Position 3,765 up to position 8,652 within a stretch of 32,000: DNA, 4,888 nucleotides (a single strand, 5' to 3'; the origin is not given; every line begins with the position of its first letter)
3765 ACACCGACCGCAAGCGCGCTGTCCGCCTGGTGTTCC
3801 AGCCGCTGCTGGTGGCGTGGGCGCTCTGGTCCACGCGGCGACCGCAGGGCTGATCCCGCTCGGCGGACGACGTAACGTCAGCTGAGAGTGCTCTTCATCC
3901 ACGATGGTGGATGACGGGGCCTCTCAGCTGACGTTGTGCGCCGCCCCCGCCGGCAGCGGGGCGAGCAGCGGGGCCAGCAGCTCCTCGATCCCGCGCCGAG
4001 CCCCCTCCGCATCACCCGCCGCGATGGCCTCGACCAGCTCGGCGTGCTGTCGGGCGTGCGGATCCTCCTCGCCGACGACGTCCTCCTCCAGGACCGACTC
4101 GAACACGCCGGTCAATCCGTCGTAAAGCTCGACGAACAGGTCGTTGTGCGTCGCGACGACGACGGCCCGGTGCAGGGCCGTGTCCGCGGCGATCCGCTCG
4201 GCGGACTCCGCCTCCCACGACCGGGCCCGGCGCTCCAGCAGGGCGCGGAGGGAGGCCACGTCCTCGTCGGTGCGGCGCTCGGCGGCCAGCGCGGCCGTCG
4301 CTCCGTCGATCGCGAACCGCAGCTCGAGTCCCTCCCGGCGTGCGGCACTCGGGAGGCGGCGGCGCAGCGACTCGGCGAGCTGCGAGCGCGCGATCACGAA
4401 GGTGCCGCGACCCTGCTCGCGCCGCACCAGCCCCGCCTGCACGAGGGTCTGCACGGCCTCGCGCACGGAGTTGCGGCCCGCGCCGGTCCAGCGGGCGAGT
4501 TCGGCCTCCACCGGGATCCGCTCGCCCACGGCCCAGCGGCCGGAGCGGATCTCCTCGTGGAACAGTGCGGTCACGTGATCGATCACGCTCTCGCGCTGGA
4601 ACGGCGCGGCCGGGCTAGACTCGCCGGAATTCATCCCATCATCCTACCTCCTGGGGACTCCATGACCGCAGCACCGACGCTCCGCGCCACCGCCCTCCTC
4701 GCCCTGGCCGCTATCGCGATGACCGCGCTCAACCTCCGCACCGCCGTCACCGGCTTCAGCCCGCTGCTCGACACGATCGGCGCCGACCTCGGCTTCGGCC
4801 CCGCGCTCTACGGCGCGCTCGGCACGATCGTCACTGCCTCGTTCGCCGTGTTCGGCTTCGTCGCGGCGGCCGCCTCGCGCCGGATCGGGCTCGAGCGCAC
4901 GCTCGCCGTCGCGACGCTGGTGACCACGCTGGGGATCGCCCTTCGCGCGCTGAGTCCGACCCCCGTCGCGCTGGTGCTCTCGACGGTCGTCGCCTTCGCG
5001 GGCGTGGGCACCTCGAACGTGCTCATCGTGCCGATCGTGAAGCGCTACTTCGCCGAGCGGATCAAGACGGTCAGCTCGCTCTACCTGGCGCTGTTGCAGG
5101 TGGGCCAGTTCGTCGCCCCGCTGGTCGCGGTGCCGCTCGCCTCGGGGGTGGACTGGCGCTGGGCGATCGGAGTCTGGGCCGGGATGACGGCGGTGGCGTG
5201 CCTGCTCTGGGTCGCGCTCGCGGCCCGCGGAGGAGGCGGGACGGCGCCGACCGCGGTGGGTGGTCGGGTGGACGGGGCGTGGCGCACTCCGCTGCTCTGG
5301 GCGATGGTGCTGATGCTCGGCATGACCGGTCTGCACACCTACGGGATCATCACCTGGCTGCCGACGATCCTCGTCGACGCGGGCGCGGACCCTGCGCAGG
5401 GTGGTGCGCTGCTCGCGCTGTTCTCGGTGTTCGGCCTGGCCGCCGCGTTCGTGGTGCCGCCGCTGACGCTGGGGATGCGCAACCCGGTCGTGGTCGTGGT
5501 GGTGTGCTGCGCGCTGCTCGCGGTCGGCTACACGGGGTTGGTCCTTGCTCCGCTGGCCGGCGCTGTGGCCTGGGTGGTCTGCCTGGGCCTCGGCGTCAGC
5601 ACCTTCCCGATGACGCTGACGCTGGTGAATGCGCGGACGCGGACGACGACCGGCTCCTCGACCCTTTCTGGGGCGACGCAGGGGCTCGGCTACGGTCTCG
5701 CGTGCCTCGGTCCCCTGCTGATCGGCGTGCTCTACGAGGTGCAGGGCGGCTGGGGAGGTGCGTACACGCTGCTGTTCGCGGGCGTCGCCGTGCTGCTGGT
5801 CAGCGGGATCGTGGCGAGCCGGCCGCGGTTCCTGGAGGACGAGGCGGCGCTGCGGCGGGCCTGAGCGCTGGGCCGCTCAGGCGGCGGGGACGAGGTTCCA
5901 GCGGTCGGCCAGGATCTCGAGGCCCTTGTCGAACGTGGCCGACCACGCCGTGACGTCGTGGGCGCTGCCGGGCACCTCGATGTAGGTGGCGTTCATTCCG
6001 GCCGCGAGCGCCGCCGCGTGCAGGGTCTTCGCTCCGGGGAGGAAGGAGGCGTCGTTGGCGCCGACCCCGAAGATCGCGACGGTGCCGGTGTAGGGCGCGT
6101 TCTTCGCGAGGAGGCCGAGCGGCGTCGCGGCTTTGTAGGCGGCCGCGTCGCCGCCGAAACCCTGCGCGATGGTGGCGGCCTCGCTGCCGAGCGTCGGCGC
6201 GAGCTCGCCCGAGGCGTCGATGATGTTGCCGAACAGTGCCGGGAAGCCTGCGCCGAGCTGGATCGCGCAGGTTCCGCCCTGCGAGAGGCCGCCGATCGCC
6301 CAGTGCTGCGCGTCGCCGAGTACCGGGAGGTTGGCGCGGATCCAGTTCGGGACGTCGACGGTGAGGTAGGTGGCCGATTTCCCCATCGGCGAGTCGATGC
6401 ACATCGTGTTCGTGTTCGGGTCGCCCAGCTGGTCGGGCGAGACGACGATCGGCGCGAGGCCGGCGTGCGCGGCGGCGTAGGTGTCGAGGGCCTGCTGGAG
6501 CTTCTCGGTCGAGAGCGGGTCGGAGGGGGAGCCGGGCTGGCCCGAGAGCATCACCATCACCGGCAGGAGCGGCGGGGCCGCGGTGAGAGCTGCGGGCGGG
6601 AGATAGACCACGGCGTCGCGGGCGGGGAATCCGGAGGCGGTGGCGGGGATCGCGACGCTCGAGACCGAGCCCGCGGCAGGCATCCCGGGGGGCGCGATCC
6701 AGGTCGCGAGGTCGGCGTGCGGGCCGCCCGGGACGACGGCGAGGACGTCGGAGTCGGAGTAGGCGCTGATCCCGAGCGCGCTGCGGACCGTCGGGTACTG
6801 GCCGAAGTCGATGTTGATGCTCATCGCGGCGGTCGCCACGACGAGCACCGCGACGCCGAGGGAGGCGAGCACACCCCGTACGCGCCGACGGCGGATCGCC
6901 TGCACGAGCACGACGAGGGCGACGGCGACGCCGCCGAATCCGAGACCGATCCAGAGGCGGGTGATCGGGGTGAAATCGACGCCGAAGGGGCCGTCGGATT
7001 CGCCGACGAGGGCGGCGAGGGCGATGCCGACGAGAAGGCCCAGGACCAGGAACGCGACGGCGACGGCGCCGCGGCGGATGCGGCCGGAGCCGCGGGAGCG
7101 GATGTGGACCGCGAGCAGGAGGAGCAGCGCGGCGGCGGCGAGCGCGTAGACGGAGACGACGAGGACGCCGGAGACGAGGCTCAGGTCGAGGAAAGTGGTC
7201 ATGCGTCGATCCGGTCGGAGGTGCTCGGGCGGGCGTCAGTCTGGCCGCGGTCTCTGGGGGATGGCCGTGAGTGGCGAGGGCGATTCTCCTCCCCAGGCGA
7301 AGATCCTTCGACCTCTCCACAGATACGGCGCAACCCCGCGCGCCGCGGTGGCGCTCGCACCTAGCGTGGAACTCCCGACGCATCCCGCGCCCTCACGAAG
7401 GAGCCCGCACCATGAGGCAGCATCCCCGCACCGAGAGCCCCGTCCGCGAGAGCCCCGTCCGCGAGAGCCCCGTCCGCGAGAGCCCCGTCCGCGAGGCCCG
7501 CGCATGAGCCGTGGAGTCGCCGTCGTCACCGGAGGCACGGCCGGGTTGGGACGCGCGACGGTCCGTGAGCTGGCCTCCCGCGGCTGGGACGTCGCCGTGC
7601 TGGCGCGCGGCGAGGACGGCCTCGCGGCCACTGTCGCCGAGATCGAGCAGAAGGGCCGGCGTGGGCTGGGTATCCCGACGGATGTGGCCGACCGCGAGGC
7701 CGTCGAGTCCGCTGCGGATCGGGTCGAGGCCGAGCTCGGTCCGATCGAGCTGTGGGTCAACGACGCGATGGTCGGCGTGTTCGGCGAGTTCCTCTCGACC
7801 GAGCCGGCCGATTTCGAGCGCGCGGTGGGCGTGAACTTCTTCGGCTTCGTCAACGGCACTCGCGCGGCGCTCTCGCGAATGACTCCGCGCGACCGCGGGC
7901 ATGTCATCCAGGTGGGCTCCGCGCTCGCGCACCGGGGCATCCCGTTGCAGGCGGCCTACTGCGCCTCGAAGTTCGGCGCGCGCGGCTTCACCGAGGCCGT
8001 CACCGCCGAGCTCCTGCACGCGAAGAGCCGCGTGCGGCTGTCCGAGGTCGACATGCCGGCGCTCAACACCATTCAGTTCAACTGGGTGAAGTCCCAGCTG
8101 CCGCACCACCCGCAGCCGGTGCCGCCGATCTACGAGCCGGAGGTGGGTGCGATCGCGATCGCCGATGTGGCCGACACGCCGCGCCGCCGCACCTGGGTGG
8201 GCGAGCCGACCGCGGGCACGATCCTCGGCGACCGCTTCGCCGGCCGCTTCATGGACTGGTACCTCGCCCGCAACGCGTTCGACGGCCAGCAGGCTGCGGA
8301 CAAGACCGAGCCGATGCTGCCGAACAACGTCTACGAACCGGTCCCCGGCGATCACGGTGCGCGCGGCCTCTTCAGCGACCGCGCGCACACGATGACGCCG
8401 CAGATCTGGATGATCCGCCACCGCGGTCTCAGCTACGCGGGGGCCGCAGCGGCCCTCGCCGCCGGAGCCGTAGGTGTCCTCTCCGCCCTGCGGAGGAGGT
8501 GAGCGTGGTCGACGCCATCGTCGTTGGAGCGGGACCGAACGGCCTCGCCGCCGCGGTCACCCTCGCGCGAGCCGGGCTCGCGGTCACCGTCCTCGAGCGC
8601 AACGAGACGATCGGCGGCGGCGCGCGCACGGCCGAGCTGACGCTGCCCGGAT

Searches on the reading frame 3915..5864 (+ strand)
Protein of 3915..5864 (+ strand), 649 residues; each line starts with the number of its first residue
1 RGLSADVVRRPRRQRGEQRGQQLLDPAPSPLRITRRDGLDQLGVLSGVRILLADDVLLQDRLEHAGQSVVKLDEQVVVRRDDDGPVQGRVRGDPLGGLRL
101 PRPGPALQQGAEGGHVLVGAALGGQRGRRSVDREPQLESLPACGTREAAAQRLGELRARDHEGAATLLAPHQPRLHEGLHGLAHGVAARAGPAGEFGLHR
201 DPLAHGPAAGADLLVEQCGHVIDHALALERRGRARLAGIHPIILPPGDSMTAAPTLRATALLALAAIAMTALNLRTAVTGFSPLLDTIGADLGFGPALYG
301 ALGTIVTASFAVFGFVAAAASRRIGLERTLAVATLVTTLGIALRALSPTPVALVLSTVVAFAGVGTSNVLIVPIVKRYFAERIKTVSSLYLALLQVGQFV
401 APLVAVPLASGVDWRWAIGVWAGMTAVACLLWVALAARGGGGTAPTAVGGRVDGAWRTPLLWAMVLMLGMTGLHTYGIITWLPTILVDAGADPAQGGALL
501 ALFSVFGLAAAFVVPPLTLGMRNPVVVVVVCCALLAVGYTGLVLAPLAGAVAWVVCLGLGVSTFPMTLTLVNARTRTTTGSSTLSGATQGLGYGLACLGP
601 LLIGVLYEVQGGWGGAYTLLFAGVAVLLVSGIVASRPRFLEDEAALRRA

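Call 34: search_protein_families(library=pfam, proteins=[window:3915-5864:+], max_evalue=0.001)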
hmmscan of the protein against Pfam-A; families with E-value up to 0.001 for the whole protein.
window:3915-5864:+ (649 aa): 1 family
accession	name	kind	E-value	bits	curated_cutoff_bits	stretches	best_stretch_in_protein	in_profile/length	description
PF07690.21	MFS_1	-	1.1e-23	84.2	33.4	1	275-595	9-345/347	Major Facilitator Superfamily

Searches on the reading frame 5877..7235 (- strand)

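Call 34: search_protein_families(library=pfam, proteins=[window:5877-7235:-], max_evalue=0.001)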
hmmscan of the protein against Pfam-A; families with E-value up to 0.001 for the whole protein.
window:5877-7235:- (452 aa): 1 family
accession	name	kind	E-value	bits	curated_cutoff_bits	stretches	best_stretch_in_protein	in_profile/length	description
PF00756.26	Esterase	-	1.9e-10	41.4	22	1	209-438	11-247/251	Putative esterase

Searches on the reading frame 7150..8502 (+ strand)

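Call 34: search_protein_families(library=pfam, proteins=[window:7150-8502:+], max_evalue=0.001)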
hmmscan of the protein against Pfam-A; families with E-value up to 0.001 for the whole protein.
window:7150-8502:+ (450 aa): 3 families
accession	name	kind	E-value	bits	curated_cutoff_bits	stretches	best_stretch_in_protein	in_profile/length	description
PF00106.31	adh_short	-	1.3e-42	145.9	26.6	1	123-307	2-184/195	short chain dehydrogenase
PF13561.12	adh_short_C2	-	1.4e-27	97.2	27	1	131-295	6-168/236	Enoyl-(Acyl carrier protein) reductase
PF08659.16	KR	-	2.2e-14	54.2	22.6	1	122-275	1-154/180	KR domain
